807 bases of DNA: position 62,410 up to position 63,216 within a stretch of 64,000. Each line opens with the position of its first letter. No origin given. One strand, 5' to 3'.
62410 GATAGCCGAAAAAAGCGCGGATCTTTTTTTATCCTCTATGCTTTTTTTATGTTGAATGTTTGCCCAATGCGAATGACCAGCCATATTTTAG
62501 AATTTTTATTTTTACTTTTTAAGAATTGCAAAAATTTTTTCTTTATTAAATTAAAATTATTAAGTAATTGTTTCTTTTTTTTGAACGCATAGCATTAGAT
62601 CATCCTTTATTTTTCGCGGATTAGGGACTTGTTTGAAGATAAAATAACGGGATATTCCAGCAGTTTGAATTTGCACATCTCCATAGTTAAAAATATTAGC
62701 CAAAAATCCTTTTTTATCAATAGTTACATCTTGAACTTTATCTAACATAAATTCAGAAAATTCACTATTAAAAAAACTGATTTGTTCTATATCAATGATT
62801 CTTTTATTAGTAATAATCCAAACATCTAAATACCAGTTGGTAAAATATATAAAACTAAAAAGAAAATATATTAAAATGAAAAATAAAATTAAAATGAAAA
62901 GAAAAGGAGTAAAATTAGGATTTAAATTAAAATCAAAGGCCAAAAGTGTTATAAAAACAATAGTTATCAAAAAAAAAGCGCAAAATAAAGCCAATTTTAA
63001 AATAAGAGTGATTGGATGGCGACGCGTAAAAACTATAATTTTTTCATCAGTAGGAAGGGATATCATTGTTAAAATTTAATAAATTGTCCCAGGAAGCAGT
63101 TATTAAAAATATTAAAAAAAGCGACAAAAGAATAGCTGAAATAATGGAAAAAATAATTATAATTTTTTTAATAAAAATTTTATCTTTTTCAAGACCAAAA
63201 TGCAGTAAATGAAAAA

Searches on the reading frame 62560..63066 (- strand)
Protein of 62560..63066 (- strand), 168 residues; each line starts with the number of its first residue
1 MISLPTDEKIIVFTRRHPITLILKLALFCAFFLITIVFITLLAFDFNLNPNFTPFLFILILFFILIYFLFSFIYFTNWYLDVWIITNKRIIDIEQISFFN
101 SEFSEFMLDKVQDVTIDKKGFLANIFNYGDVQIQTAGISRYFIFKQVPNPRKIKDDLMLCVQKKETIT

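Call 68: search_protein_families(library=pfam, proteins=[window:62560-63066:-], max_evalue=0.0001)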
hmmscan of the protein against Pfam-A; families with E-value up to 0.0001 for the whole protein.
window:62560-63066:- (168 aa): 2 families
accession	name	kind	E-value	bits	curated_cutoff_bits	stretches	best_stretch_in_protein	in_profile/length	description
PF03703.20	bPH_2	-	2.1e-06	28.3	22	1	83-155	6-76/78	Bacterial PH domain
PF14470.12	bPH_3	-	1.4e-05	25.9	23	1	81-125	23-67/95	Bacterial PH domain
